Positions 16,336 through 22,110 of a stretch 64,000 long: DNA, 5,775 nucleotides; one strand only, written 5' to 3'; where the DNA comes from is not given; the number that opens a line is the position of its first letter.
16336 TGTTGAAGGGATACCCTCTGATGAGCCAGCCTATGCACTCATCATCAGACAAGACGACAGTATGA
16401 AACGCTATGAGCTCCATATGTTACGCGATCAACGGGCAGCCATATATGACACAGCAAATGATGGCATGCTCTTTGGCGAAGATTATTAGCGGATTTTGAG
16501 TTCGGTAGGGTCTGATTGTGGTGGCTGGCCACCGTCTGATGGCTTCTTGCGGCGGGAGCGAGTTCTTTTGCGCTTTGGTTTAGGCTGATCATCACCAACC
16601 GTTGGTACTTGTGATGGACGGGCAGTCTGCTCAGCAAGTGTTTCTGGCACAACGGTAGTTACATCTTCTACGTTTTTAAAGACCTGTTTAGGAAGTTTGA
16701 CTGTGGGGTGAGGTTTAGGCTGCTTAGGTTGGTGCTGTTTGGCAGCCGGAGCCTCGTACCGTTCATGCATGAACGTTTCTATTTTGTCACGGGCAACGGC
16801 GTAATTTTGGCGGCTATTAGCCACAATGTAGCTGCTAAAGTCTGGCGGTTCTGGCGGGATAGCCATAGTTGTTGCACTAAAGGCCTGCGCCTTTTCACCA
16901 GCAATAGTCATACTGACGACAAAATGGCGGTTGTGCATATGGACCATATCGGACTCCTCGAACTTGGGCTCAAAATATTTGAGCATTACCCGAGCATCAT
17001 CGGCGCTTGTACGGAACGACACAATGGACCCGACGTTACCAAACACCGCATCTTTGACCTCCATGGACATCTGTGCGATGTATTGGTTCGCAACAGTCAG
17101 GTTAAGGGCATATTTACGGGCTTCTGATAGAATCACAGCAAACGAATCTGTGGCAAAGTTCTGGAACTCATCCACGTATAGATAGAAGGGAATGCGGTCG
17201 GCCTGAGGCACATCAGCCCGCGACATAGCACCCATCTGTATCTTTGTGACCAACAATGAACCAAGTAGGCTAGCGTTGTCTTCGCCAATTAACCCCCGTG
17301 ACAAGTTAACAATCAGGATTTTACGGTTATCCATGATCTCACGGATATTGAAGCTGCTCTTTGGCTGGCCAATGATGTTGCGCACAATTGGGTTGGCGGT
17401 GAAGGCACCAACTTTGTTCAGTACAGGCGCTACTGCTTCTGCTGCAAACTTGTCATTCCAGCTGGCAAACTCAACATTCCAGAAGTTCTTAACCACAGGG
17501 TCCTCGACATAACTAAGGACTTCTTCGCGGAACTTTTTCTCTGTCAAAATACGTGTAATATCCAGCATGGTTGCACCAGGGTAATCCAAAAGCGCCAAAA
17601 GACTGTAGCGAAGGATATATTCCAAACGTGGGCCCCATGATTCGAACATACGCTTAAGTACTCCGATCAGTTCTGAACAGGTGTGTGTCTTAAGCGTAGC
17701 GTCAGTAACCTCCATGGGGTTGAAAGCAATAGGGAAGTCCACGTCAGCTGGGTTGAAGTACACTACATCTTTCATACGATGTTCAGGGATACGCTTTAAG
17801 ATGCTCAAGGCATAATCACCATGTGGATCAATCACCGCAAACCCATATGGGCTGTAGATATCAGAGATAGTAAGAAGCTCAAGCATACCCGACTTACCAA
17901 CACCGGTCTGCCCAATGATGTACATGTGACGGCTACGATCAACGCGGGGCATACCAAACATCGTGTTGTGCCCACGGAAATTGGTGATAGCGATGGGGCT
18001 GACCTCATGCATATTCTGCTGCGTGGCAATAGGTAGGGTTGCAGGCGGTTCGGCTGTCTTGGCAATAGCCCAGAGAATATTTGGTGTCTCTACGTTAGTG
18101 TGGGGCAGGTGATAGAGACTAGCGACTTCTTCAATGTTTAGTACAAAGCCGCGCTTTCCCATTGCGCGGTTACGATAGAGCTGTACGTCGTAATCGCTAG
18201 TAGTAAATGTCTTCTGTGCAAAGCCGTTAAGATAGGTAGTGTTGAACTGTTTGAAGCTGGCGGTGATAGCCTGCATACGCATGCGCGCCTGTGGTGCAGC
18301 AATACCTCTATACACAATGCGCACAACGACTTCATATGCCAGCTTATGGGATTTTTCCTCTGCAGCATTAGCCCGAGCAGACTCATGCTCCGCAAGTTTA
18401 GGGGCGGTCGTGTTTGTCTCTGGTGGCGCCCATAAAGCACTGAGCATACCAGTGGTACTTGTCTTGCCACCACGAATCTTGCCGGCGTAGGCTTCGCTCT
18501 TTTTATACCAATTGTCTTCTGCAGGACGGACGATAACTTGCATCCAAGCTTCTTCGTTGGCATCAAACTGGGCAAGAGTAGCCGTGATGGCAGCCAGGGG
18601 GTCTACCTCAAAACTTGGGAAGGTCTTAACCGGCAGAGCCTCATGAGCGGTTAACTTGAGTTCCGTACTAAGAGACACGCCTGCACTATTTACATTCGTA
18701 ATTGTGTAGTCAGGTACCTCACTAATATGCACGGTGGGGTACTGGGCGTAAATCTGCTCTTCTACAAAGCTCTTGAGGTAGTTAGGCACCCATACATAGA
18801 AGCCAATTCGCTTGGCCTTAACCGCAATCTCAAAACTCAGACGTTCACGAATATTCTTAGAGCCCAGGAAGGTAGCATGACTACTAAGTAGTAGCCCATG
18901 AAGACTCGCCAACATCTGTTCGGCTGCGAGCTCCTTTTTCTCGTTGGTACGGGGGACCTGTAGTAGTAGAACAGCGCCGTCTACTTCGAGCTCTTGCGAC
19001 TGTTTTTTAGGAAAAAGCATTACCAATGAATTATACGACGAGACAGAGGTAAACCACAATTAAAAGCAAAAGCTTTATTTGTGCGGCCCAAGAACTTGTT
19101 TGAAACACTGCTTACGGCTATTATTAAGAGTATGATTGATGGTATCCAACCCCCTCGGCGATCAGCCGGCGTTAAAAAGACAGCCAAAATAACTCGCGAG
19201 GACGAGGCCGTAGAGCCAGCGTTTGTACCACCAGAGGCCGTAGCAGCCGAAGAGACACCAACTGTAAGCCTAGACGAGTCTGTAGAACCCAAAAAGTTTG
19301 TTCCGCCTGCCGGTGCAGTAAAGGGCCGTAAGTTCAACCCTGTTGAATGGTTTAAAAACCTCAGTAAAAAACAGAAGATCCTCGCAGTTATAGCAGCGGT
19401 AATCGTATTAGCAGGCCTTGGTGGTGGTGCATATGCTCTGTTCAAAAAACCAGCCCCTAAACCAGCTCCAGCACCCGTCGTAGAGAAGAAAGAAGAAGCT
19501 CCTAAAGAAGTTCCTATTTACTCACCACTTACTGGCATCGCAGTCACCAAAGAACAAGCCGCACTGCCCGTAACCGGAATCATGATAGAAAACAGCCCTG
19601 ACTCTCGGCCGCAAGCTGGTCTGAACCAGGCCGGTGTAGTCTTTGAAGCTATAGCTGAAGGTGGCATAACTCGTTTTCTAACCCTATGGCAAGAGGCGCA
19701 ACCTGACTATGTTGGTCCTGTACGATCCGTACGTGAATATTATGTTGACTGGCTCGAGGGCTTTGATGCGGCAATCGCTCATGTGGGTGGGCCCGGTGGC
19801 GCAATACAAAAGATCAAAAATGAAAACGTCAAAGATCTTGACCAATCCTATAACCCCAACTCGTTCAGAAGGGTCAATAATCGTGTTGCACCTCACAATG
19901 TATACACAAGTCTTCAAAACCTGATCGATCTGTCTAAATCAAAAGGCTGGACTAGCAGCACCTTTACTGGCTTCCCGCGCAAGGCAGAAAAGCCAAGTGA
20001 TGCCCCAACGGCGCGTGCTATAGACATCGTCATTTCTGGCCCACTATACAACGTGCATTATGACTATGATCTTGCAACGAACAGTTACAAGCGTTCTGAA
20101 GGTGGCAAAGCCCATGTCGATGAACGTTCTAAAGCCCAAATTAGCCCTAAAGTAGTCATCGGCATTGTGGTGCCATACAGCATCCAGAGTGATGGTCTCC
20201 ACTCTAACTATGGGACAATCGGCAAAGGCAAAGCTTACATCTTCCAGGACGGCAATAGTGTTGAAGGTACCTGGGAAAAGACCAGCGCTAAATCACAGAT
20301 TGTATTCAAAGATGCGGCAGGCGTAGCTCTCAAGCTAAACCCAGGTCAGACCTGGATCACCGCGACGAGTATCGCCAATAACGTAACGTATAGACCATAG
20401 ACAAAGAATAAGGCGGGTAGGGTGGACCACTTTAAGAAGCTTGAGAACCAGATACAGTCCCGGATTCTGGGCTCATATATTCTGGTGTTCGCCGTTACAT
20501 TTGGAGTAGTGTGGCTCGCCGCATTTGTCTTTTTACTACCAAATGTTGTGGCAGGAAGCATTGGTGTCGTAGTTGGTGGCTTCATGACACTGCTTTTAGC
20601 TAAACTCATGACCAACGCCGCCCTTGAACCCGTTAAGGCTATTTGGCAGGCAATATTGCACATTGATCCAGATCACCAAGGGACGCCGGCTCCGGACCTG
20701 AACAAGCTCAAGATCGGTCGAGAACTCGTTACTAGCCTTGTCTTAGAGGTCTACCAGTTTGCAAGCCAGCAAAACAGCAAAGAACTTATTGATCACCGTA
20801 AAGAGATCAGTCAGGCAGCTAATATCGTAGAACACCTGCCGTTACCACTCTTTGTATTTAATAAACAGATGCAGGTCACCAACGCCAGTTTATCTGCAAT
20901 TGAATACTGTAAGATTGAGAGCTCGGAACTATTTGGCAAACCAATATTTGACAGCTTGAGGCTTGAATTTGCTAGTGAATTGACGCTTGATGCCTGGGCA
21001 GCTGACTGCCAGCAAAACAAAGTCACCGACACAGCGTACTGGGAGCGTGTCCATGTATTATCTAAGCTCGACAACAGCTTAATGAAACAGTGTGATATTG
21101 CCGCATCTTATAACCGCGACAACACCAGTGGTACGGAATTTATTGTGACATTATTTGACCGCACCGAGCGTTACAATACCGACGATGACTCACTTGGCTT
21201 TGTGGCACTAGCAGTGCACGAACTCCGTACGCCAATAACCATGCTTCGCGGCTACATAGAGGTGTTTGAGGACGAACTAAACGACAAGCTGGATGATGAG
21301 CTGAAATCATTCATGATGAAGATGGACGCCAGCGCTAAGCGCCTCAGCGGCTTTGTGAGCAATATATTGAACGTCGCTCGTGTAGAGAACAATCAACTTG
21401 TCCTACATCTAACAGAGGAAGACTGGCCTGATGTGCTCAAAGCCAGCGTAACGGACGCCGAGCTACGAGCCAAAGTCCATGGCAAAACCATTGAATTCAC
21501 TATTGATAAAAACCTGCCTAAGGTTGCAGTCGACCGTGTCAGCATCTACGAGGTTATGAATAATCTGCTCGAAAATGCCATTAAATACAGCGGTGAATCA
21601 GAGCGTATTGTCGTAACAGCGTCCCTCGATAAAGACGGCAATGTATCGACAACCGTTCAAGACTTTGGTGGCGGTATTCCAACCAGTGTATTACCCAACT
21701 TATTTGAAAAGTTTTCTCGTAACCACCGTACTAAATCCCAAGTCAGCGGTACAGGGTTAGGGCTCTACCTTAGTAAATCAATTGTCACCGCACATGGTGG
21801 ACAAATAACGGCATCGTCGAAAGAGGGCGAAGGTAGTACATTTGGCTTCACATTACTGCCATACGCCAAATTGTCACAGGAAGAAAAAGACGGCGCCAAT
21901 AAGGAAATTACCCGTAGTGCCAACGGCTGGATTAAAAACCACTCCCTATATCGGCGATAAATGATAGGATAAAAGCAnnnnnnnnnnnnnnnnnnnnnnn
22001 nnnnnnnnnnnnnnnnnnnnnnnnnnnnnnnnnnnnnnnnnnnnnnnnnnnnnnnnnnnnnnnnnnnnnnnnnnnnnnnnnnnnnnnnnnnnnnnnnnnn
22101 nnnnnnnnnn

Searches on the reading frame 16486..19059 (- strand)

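Call 93: search_protein_families(library=pfam, proteins=[window:16486-19059:-], max_evalue=0.001)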
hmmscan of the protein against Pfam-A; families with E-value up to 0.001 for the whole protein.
window:16486-19059:- (857 aa): 1 family
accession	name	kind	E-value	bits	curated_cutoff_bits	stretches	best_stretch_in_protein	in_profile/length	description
PF01935.23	DUF87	-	5.2e-07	30.4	23.2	1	376-560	23-176/220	Helicase HerA, central domain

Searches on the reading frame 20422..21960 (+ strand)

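Call 15: search_protein_families(library=pfam, proteins=[window:20422-21960:+], max_evalue=0.01)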
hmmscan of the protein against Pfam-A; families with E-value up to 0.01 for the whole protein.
window:20422-21960:+ (512 aa): 3 families
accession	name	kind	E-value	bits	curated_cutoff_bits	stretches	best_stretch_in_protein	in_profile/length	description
PF02518.31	HATPase_c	-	1.2e-27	96.9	26.4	1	371-478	2-107/111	Histidine kinase-, DNA gyrase B-, and HSP90-like ATPase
PF00512.31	HisKA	-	1.8e-12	47.5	26.9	1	260-323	5-65/66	His Kinase A (phospho-acceptor) domain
PF00989.32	PAS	-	0.0048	17.3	22.6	0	134-185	5-60/113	PAS fold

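Call 16: search_protein_families(library=phrogs, proteins=[window:20422-21960:+], max_evalue=0.01)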
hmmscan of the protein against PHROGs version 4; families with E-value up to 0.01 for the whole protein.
window:20422-21960:+ (512 aa): 7 families
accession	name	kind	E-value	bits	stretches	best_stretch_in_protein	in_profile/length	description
phrog_857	-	unknown function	1.3e-48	167.5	1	260-485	244-465/468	-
phrog_10912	-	other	1.7e-45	156.4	1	101-482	586-962/970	kinase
phrog_20458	-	unknown function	2.7e-30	106.3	1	260-487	448-676/829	-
phrog_20778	-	unknown function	5.7e-14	52.3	1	257-477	454-669/675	-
phrog_18358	-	unknown function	3.1e-13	49.6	1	250-478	427-650/904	-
phrog_28116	-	unknown function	7.8e-13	49.2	1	260-478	287-500/512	-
phrog_5982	-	unknown function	4.3e-08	32.5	1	407-478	775-843/1030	-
